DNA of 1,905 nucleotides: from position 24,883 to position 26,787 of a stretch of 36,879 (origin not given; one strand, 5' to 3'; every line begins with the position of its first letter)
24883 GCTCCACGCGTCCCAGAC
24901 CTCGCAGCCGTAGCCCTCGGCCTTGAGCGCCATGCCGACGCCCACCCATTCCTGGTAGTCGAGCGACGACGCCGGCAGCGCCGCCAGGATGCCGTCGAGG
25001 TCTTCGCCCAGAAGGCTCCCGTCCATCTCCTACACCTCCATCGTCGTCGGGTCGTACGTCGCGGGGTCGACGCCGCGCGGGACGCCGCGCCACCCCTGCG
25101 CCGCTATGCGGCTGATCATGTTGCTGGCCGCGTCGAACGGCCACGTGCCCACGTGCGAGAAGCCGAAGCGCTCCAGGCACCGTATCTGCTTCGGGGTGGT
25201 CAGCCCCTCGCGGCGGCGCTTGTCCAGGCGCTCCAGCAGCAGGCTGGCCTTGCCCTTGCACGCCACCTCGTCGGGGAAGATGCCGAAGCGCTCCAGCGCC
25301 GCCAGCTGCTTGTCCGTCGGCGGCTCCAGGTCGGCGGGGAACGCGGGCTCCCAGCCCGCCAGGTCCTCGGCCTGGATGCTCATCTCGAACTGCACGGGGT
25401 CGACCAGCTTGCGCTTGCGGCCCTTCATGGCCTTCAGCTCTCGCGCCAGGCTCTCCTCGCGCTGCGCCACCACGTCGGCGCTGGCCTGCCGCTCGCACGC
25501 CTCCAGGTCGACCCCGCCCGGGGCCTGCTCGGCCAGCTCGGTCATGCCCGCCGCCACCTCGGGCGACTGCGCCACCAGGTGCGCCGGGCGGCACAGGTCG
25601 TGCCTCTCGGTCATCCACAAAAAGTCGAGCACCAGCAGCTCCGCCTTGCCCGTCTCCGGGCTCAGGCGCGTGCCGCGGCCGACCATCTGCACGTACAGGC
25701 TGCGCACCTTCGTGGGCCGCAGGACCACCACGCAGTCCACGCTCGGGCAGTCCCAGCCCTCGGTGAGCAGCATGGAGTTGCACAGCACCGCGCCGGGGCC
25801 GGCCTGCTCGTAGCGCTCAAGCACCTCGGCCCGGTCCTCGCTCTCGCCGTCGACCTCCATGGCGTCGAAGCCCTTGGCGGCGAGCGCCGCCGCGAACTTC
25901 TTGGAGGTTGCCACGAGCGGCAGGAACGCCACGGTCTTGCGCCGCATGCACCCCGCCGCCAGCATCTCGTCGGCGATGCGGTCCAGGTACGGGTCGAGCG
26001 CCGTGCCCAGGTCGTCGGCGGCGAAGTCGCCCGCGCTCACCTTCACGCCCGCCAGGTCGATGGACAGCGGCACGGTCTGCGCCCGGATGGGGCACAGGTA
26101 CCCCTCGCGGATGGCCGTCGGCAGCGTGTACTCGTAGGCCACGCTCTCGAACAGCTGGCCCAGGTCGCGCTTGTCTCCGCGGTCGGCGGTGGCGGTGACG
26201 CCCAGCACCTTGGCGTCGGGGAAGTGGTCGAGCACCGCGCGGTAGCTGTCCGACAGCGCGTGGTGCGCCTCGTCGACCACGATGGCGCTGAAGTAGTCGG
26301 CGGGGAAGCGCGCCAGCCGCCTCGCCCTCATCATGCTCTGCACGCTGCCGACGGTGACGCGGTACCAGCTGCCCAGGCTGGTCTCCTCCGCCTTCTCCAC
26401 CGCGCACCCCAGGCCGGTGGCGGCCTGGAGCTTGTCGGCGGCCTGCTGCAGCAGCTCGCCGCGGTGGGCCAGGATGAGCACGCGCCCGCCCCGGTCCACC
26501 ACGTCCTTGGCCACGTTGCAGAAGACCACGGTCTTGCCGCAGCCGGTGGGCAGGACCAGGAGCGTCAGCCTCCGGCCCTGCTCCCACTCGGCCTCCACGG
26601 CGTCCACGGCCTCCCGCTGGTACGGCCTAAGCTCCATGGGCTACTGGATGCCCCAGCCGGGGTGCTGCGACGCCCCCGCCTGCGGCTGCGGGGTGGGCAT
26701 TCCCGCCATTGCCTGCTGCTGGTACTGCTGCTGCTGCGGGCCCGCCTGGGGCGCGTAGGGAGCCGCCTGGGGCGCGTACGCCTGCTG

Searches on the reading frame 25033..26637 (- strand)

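Call 61: search_protein_families(library=pfam, max_evalue=0.001, proteins=[window:25033-26637:-])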
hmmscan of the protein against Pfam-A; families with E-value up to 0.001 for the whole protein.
window:25033-26637:- (535 aa): 6 families
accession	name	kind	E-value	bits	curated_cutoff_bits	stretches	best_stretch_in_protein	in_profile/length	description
PF04851.21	ResIII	-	5.7e-31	108.1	22.5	1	1-152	2-163/164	Type III restriction enzyme, res subunit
PF00270.35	DEAD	-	4.9e-13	49.6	26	1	4-152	1-161/167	DEAD/DEAH box helicase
PF00271.37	Helicase_C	-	1.6e-09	38.4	23.5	1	232-325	15-109/110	Helicase conserved C-terminal domain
PF18766.7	SWI2_SNF2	-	5e-08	33.3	26.7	1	7-187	2-191/221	SWI2/SNF2 ATPase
PF13604.12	AAA_30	-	1e-06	29.1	27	1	5-147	4-122/191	AAA domain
PF25199.1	nSTAND_NTPase5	-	0.00051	20.3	34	0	7-73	21-93/145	Novel STAND NTPase 5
